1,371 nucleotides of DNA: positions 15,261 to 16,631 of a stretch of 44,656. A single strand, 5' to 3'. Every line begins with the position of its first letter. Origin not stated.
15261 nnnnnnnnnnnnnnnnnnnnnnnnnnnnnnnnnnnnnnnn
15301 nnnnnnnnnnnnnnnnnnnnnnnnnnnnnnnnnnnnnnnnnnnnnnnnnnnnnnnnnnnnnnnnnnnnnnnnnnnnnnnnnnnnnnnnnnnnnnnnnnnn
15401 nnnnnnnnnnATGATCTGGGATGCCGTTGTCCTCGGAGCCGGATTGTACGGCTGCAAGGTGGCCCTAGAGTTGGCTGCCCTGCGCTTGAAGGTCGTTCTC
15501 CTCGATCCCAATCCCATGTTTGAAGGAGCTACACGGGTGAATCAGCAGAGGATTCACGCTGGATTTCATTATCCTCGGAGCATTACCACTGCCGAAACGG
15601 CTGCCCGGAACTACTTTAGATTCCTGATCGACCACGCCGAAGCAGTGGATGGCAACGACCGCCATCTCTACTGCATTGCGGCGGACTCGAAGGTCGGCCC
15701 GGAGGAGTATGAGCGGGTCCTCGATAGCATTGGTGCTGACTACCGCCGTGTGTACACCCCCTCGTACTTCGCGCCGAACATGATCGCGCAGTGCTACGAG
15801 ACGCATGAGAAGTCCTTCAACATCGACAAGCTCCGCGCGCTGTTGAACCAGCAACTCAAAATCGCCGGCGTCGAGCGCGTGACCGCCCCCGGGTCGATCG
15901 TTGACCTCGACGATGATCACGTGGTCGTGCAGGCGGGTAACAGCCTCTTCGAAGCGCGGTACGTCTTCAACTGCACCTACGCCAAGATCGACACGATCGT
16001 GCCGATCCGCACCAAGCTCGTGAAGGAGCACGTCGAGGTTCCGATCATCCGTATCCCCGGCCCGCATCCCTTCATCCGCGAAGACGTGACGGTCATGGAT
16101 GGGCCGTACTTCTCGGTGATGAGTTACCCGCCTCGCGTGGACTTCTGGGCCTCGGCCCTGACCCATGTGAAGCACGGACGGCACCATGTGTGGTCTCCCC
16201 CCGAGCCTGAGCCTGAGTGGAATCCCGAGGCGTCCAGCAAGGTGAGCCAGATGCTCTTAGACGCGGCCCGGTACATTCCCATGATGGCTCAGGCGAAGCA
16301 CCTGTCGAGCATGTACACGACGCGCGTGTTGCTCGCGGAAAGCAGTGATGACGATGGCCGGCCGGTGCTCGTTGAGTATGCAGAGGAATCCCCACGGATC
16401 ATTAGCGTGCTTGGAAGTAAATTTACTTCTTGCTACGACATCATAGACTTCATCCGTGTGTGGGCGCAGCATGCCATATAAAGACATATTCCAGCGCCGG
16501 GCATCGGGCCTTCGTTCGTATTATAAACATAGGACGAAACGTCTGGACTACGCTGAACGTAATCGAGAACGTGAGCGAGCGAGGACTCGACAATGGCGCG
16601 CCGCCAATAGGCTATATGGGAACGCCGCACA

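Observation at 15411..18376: Sugar-modification block (FAD oxidase + SDR-like reductase + GT-A transferase) at the end of the early arm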

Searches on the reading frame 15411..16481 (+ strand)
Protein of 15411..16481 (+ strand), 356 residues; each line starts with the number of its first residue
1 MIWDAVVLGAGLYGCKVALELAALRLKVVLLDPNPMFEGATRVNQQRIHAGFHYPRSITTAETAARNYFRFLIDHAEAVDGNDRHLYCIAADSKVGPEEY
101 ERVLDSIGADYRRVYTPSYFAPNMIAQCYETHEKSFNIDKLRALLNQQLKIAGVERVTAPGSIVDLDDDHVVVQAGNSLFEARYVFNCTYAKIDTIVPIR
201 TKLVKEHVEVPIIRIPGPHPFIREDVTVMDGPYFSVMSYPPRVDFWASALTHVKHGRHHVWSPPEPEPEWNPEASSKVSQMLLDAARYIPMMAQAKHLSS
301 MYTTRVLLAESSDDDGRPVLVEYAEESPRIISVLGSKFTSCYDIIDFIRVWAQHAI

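Call 3: search_protein_families(library=pfam, proteins=[window:15411-16481:+], max_evalue=0.1)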
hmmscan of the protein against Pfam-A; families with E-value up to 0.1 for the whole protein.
window:15411-16481:+ (356 aa): 6 families
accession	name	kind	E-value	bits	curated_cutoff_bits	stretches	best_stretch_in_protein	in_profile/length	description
PF01266.30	DAO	-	1.1e-13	51.9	27.9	1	4-322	1-322/353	FAD dependent oxidoreductase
PF05834.18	Lycopene_cycl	-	0.00014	21.5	23.4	1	4-36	1-35/380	Lycopene cyclase protein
PF00070.33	Pyr_redox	-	0.0083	17.1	22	1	5-37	2-34/82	Pyridine nucleotide-disulphide oxidoreductase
PF07992.20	Pyr_redox_2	-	0.02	14.8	26.1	1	4-47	2-40/291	Pyridine nucleotide-disulphide oxidoreductase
PF00890.30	FAD_binding_2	-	0.032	13.9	20.4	1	4-43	1-40/414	FAD binding domain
PF13450.12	NAD_binding_8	-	0.047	14.4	21.9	0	7-40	1-34/68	NAD(P)-binding Rossmann-like domain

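Call 4: search_protein_families(library=phrogs, proteins=[window:15411-16481:+], max_evalue=0.01)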
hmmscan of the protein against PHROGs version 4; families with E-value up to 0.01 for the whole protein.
window:15411-16481:+ (356 aa): 1 family
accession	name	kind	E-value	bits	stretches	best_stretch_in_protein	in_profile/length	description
phrog_17883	-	unknown function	0.0098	17.1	0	112-177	49-112/145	-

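Call 8: search_protein_families(library=ncbifam, proteins=[window:15411-16481:+], max_evalue=0.1)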
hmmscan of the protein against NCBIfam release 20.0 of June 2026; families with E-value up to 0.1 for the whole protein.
window:15411-16481:+ (356 aa): 15 families
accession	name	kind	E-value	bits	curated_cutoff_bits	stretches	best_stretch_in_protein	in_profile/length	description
NF033460.1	glycerol3P_ox_II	equivalog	2.9e-05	23.4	460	1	4-53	3-53/361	type 2 glycerol-3-phosphate oxidase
TIGR03377.1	glycerol3P_GlpA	equivalog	0.00035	19.2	552.8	0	268-319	267-318/530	anaerobic glycerol-3-phosphate dehydrogenase subunit GlpA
TIGR01790.1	carotene-cycl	subfamily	0.00054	19.2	209.5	1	4-38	1-35/387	lycopene cyclase family protein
NF008313.0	PRK11101.1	equivalog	0.0017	17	425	0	4-64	10-68/548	anaerobic glycerol-3-phosphate dehydrogenase subunit A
TIGR01988.1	Ubi-OHases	subfamily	0.0053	15.7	224.65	1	4-50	1-48/387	ubiquinone biosynthesis hydroxylase, UbiH/UbiF/VisC/COQ6 family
TIGR02352.1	thiamin_ThiO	equivalog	0.0055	15.9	250.8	1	6-43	2-39/351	glycine oxidase ThiO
NF006567.0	PRK09077.1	equivalog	0.0066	14.7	629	1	3-57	9-62/537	L-aspartate oxidase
TIGR01377.1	soxA_mon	subfamily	0.0076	15.1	479.65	1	3-32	1-30/381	amino oxidase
NF049967.1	QhpG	equivalog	0.012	14.5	240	1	6-38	2-37/423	flavin-dependent monooxygenase QhpG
TIGR02032.1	GG-red-SF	subfamily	0.013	15.2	158.8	1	3-33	1-31/297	geranylgeranyl reductase family protein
NF033461.1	glycerol3P_ox_1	equivalog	0.045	12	840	0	4-56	20-72/607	type 1 glycerol-3-phosphate oxidase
NF006143.0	PRK08293.1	equivalog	0.05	12.9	312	1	5-128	7-132/291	3-hydroxyacyl-CoA dehydrogenase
TIGR03364.1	HpnW_proposed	hypoth_equivalog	0.064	12.3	285.1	0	4-42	2-40/365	TIGR03364 family FAD-dependent oxidoreductase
NF006593.0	PRK09126.1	equivalog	0.072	11.9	420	0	3-36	5-38/393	5-demethoxyubiquinol-8 5-hydroxylase UbiM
NF009906.0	PRK13369.1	equivalog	0.077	11.5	352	0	3-54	7-58/502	glycerol-3-phosphate dehydrogenase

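Call 9: search_dna_similar(query=window:15411-16481:+, collection=phages, mode=protein, max_rows=30, max_evalue=0.001)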
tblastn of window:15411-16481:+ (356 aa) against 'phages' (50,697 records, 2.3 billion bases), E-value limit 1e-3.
Records with a match: 1; places in all: 1; records where one place covers at least 80% of the query: 0.
Best place of each record, by identity: <60% 1.
By first word of the organism name: Bacteriophage 1.
By host as written in the record: - 1.
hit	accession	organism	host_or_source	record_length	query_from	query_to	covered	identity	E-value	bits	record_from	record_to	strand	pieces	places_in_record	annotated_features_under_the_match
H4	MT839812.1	Bacteriophage sp.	human fecal samples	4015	1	196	55%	31.3%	2e-16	87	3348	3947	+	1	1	record has no annotation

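Call 12: find_homologous_proteins(query=window:15411-16481:+, max_evalue=0.001)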
Query window:15411-16481:+ (356 aa): 303 proteins with E <= 0.001 among 8000 candidates; the best 120 are listed.
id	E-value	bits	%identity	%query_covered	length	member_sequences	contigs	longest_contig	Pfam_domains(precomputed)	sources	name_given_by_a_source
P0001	5.8e-242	820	100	100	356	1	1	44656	PF01266.31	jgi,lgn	jgi:glycine/D-amino acid oxidase-like deaminating enzyme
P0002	2.6e-165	568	72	99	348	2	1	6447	PF01266.31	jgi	-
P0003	1.8e-163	562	70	99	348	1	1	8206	PF01266.31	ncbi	-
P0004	2.6e-159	548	69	100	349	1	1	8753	PF01266.31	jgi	jgi:glycine/D-amino acid oxidase-like deaminating enzyme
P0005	8.9e-154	530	67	100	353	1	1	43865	PF01266.31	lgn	-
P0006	3.1e-146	505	63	99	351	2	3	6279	PF01266.31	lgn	-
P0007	1.9e-145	503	65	99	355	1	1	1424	PF01266.31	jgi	jgi:glycine/D-amino acid oxidase-like deaminating enzyme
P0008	3.6e-145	502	64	99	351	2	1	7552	PF01266.31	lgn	-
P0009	9.4e-144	497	64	99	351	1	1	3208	PF01266.31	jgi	-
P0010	2.6e-141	489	64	99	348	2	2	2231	PF01266.31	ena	-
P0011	2.1e-134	466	61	98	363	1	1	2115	PF01266.31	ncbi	-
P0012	3.9e-133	462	61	99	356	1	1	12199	PF01266.31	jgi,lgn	jgi:glycine/D-amino acid oxidase-like deaminating enzyme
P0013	1.3e-130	454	59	99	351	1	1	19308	PF01266.31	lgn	-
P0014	2.3e-128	447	59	98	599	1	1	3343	PF01266.31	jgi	jgi:glycine/D-amino acid oxidase-like deaminating enzyme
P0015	2.0e-117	411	55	97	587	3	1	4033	PF01266.31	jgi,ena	-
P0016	1.7e-113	398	52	100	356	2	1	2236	PF01266.31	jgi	jgi:glycine/D-amino acid oxidase-like deaminating enzyme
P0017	3.7e-110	387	51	99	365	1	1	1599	PF01266.31,PF13450.13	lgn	-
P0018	8.6e-96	339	48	98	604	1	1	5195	PF01266.31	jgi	jgi:hypothetical protein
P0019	4.3e-95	337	50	97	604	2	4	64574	PF01266.31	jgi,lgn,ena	-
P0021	2.8e-91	325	51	97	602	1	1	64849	PF01266.31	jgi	jgi:glycine/D-amino acid oxidase-like deaminating enzyme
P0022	9.7e-90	320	49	97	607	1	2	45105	PF01266.31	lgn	-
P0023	2.3e-88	315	46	97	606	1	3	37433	PF01266.31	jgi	jgi:hypothetical protein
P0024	6.3e-85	304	45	98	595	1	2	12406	PF01266.31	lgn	-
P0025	8.3e-80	287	44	97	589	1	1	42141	PF01266.31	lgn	-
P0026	5.5e-77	278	45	98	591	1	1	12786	PF01266.31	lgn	-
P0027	1.1e-61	227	40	97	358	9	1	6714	PF01266.31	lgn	-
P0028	2.0e-61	226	37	97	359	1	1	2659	PF01266.31,PF07992.21,PF00070.34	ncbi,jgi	jgi:glycine/D-amino acid oxidase-like deaminating enzyme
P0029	3.0e-60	223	37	99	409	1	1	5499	PF01266.31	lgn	-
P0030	4.8e-60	222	36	97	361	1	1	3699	PF01266.31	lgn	-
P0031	1.4e-59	220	36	99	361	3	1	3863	PF01266.31,PF00070.34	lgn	-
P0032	2.1e-59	220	39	97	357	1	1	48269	PF01266.31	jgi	jgi:glycine/D-amino acid oxidase-like deaminating enzyme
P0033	3.0e-59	219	37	97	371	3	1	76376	PF01266.31,PF07992.21,PF00070.34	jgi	jgi:glycine/D-amino acid oxidase-like deaminating enzyme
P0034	4.8e-59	219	37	97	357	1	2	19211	PF01266.31,PF07992.21,PF00070.34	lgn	-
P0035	1.4e-58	217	37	97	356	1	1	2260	PF01266.31,PF07992.21,PF00070.34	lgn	-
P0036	2.2e-58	216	37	97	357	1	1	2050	PF01266.31,PF07992.21,PF00070.34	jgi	jgi:glycine/D-amino acid oxidase-like deaminating enzyme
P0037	2.3e-58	216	36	97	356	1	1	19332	PF01266.31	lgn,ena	-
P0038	3.8e-58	216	35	96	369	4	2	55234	PF01266.31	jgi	-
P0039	5.8e-58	215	36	97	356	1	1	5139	PF01266.31,PF07992.21,PF00070.34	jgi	jgi:glycine/D-amino acid oxidase-like deaminating enzyme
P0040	2.7e-57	213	40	95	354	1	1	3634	PF01266.31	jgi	jgi:glycine/D-amino acid oxidase-like deaminating enzyme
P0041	3.8e-57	212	38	98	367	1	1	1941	PF01266.31,PF13450.13,PF00890.31,PF07992.21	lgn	-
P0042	4.9e-57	212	37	97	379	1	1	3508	PF01266.31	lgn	-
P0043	6.8e-57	212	37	97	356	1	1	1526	PF01266.31,PF07992.21,PF00070.34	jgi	jgi:glycine/D-amino acid oxidase-like deaminating enzyme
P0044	9.1e-57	211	37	98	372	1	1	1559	PF01266.31,PF07992.21,PF00070.34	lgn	-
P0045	1.2e-56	211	37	98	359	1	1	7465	PF01266.31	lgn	-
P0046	1.5e-56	210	36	97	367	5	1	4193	PF01266.31,PF07992.21,PF00070.34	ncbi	-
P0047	1.7e-56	210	36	97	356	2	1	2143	PF01266.31,PF07992.21,PF00070.34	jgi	-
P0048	2.4e-56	210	37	97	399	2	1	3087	PF01266.31,PF13450.13,PF07992.21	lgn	-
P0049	3.2e-56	209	35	98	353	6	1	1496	PF01266.31,PF07992.21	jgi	jgi:glycine/D-amino acid oxidase-like deaminating enzyme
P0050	3.7e-56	209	36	97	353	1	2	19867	PF01266.31,PF07992.21,PF00070.34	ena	-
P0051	5.4e-56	209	34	97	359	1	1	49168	PF01266.31,PF00070.34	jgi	jgi:glycine/D-amino acid oxidase-like deaminating enzyme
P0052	9.9e-56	208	36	97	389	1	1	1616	PF01266.31,PF13450.13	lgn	-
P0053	1.2e-55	207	38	97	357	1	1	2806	PF01266.31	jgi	jgi:glycine/D-amino acid oxidase-like deaminating enzyme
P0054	1.4e-55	207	37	97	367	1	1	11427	PF01266.31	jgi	-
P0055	2.0e-55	207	36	99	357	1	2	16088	PF01266.31,PF07992.21,PF00070.34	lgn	-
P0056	4.6e-55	206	36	97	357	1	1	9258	PF01266.31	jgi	jgi:glycine/D-amino acid oxidase-like deaminating enzyme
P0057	6.9e-55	205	34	97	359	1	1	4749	PF01266.31,PF00070.34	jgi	jgi:glycine/D-amino acid oxidase-like deaminating enzyme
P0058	6.9e-55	205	35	97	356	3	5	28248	PF01266.31,PF07992.21,PF00070.34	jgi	jgi:glycine/D-amino acid oxidase-like deaminating enzyme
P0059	7.3e-55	205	34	97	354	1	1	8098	PF01266.31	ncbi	-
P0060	1.1e-54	204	36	99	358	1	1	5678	PF01266.31,PF07992.21,PF00070.34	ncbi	-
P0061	2.1e-54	203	35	97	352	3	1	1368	PF01266.31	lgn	-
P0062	2.7e-54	203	34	97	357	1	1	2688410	PF01266.31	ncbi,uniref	ncbi:FAD-dependent oxidoreductase [Sphingomonas sp. LHG3443-2]|uniref:FAD-dependent oxidoreductase n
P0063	3.0e-54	203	35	97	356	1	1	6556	PF01266.31,PF00070.34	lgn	-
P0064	3.7e-54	203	34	98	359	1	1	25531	PF01266.31,PF00070.34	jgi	jgi:glycine/D-amino acid oxidase-like deaminating enzyme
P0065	3.8e-54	202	36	97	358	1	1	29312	PF01266.31,PF07992.21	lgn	-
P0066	3.9e-54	202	36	97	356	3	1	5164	PF01266.31,PF07992.21,PF00070.34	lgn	-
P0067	4.2e-54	202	34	98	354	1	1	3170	PF01266.31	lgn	-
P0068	2.3e-53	200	37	95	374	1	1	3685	PF01266.31,PF13450.13,PF07992.21,PF00070.34,PF02737.25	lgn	-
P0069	3.4e-53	199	38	98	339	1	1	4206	PF01266.31,PF07992.21,PF00070.34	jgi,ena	-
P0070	6.7e-53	198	36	97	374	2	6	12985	PF01266.31,PF12831.14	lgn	-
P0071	1.5e-52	197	37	96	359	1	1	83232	PF01266.31,PF13450.13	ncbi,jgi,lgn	jgi:glycine/D-amino acid oxidase-like deaminating enzyme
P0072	2.2e-52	197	36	98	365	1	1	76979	PF01266.31,PF13450.13,PF07992.21,PF00070.34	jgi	jgi:glycine/D-amino acid oxidase-like deaminating enzyme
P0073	2.6e-52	196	37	96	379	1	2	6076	PF01266.31,PF07992.21,PF00070.34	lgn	-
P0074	3.0e-52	196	36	98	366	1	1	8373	PF01266.31,PF07992.21,PF00070.34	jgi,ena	-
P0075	4.8e-52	196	34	97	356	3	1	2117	PF01266.31,PF07992.21,PF00070.34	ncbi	-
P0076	5.3e-52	195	35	97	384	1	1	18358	PF01266.31,PF07992.21,PF00070.34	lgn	-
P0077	5.6e-52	195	35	97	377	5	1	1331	PF01266.31,PF07992.21,PF00070.34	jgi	-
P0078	7.4e-52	195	36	98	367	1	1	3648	PF01266.31,PF13450.13,PF07992.21,PF00070.34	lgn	-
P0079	9.5e-52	195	36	97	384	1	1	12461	PF01266.31,PF07992.21,PF00070.34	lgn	-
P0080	1.0e-51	194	36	97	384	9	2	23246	PF01266.31,PF07992.21,PF00070.34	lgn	-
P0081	2.2e-51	193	34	95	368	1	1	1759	PF01266.31,PF13450.13,PF07992.21,PF00070.34,PF05834.19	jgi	jgi:glycine/D-amino acid oxidase-like deaminating enzyme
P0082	2.9e-51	193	34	97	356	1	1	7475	PF01266.31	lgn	-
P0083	3.0e-51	193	34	97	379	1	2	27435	PF01266.31,PF07992.21,PF00070.34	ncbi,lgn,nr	ncbi:MAG: FAD-binding oxidoreductase [Hyphomonadaceae bacterium]|nr:FAD-binding oxidoreductase [Hyph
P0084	3.2e-51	193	35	98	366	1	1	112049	PF01266.31,PF13450.13,PF07992.21,PF00070.34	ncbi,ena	-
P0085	4.1e-51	193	36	97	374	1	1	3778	PF01266.31,PF13450.13,PF07992.21,PF00070.34,PF01494.26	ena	-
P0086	5.8e-51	192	34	97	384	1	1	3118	PF01266.31,PF07992.21,PF00070.34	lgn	-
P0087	1.5e-50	191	35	97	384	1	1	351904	PF01266.31,PF07992.21,PF00070.34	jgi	jgi:glycine/D-amino acid oxidase-like deaminating enzyme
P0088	1.5e-50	191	35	97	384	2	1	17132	PF01266.31,PF07992.21,PF00070.34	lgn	-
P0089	2.0e-50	190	35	97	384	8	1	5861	PF01266.31,PF07992.21,PF00070.34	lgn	-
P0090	2.9e-50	190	33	97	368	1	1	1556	PF01266.31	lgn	-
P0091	3.2e-50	190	35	97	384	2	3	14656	PF01266.31,PF07992.21,PF00070.34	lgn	-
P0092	3.3e-50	190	34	98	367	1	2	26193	PF01266.31,PF13450.13,PF07992.21,PF00070.34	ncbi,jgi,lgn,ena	jgi:glycine/D-amino acid oxidase-like deaminating enzyme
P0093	4.7e-50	189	35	97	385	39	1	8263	PF01266.31,PF07992.21,PF00070.34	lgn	-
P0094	5.1e-50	189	35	97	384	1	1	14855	PF01266.31,PF07992.21,PF00070.34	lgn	-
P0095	5.3e-50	189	34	98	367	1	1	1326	PF01266.31,PF07992.21,PF00070.34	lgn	-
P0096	5.5e-50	189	35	96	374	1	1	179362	PF01266.31,PF13450.13,PF07992.21,PF00070.34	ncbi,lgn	ncbi:MAG: FAD-dependent oxidoreductase [Spirulina sp.]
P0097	5.5e-50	189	34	97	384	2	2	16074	PF01266.31,PF07992.21,PF00070.34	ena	-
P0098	7.4e-50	188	35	98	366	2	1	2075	PF01266.31,PF13450.13,PF07992.21,PF00070.34,PF13454.13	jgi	jgi:glycine/D-amino acid oxidase-like deaminating enzyme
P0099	8.1e-50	188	33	98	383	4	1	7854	PF01266.31,PF07992.21,PF00070.34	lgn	-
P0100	8.5e-50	188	34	97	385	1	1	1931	PF01266.31,PF13450.13,PF07992.21,PF00070.34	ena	-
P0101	8.6e-50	188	34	97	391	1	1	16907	PF01266.31,PF07992.21,PF00070.34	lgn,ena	-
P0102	1.8e-49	187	34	98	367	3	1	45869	PF01266.31,PF13450.13,PF07992.21,PF00070.34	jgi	jgi:glycine/D-amino acid oxidase-like deaminating enzyme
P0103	3.0e-49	186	35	98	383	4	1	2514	PF01266.31,PF07992.21,PF00070.34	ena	-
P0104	3.1e-49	186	35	97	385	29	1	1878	PF01266.31,PF13450.13,PF07992.21,PF00070.34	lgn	-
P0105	3.7e-49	186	35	98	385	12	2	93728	PF01266.31,PF07992.21,PF00070.34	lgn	-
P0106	4.4e-49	186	34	97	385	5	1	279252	PF01266.31,PF13450.13,PF07992.21,PF00070.34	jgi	-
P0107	4.4e-49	186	34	97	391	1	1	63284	PF01266.31,PF07992.21,PF00070.34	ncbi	-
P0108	5.5e-49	185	35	97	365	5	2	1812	PF01266.31,PF13450.13,PF07992.21,PF00070.34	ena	-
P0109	8.0e-49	185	34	98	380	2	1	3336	PF01266.31,PF07992.21,PF00070.34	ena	-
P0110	1.0e-48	185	35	96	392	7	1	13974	PF01266.31,PF13450.13,PF07992.21,PF00070.34,PF12831.14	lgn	-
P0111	1.5e-48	184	35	97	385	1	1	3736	PF01266.31,PF07992.21,PF00070.34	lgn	-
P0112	1.8e-48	184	33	98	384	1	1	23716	PF01266.31,PF07992.21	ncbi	-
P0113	1.9e-48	184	34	97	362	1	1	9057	PF01266.31,PF13450.13,PF07992.21,PF00070.34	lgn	-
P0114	2.0e-48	184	35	96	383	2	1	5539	PF01266.31,PF07992.21,PF00070.34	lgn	-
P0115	2.1e-48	184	34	97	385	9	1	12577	PF01266.31,PF07992.21,PF00070.34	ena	-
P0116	2.5e-48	183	34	97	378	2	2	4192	PF01266.31,PF07992.21,PF00070.34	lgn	-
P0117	2.9e-48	183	34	97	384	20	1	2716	PF01266.31,PF07992.21,PF00070.34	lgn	-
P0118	3.4e-48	183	34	97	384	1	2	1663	PF01266.31,PF07992.21,PF00070.34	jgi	jgi:glycine/D-amino acid oxidase-like deaminating enzyme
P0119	4.0e-48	183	36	96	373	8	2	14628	PF01266.31,PF13450.13,PF07992.21,PF00070.34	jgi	jgi:glycine/D-amino acid oxidase-like deaminating enzyme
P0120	5.4e-48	182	36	97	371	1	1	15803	PF01266.31,PF13450.13,PF07992.21,PF00070.34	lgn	-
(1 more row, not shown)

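Call 17: find_encoding_contigs(protein=P0005, flank=10000, max_places=3)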
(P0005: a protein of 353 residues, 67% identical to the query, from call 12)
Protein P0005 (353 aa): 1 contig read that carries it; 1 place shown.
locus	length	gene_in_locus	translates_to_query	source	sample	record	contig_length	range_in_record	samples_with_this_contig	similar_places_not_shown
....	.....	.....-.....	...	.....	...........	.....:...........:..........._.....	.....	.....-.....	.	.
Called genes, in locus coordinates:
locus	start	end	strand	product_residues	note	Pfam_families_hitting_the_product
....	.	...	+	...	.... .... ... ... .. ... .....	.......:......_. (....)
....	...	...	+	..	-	-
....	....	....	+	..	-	-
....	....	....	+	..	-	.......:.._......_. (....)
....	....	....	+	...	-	-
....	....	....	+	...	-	-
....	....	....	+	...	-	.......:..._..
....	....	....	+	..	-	-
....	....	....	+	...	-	-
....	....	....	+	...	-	-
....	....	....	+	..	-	-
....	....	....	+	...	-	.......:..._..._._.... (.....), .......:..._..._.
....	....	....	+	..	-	-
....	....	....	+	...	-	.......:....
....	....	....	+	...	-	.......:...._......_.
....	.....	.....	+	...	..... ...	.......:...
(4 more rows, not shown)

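Call 18: find_encoding_contigs(protein=P0062, flank=10000, max_places=2)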
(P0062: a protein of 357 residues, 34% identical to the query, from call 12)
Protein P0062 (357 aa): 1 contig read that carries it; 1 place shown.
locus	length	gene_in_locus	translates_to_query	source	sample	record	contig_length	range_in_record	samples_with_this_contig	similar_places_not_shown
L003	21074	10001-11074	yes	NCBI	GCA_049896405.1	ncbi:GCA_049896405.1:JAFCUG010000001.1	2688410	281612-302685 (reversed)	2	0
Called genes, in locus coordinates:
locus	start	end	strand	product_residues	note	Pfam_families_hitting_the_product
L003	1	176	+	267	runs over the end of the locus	PF00515:TPR_1 (faint), PF07719:TPR_2 (faint), PF13428:TPR_14 (faint), PF13432:TPR_16 (faint), PF14559:TPR_19 (faint), PF13371:TPR_9 (faint), PF13181:TPR_8 (faint)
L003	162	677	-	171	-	PF08291:Peptidase_M15_3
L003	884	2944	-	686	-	PF10459:Peptidase_S46, PF13365:Trypsin_2 (faint)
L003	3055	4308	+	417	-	PF01979:Amidohydro_1, PF07969:Amidohydro_3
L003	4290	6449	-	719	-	PF01804:Penicil_amidase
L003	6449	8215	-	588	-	PF04389:Peptidase_M28, PF01546:Peptidase_M20 (weak)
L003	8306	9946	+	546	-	-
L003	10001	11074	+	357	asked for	PF01266:DAO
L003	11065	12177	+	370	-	-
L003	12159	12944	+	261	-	-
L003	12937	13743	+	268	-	PF01261:AP_endonuc_2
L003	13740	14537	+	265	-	PF00535:Glycos_transf_2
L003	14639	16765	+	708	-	PF10459:Peptidase_S46, PF13365:Trypsin_2 (faint)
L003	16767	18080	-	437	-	PF03109:ABC1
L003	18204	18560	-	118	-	PF00072:Response_reg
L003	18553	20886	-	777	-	PF08448:PAS_4 (weak), PF01590:GAF, PF00989:PAS, PF08448:PAS_4 (weak), PF13188:PAS_8 (weak), PF08447:PAS_3, PF13426:PAS_9 (weak), PF07536:HWE_HK, +2 more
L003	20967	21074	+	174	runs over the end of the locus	PF25084:LbH_EIF2B (faint), PF14602:Hexapep_2 (faint), PF25087:GMPPB_C (weak), PF00132:Hexapep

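Call 19: find_encoding_contigs(protein=P0019, flank=10000, max_places=2)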
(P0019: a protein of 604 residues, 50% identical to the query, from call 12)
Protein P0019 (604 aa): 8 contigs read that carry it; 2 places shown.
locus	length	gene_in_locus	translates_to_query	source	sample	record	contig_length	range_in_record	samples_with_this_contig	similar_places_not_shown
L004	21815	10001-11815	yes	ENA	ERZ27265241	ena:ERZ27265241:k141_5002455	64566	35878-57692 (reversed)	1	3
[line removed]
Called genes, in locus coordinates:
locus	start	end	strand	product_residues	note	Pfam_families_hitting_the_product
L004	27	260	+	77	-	-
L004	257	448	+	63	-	-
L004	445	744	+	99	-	-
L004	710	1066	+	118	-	PF02810:SEC-C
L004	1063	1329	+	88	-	-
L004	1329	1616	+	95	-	-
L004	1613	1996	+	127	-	-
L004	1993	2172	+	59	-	-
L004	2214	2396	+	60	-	-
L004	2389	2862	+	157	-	-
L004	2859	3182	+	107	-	-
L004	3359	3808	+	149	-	-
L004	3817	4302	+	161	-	-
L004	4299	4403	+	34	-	-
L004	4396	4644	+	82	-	-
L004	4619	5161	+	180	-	-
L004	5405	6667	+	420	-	PF13481:AAA_25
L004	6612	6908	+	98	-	-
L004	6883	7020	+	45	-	-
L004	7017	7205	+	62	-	PF09723:Zn_ribbon_8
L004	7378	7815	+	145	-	-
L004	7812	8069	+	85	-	-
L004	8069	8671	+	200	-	-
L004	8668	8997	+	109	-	PF00166:Cpn10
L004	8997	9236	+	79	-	-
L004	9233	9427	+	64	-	-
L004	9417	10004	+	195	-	PF00535:Glycos_transf_2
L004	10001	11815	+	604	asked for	PF01266:DAO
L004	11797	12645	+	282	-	-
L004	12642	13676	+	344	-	PF00535:Glycos_transf_2, PF13641:Glyco_tranf_2_3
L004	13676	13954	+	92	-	-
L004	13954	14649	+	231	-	-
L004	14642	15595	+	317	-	PF12705:PDDEXK_1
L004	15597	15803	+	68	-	-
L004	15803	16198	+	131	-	-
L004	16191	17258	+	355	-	-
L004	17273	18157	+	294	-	PF13479:AAA_24 (weak)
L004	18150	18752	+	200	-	-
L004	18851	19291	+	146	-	-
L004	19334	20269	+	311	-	-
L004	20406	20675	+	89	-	-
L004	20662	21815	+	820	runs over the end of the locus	PF01612:DNA_pol_A_exo1 (weak), PF00476:DNA_pol_A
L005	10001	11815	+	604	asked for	PF01266:DAO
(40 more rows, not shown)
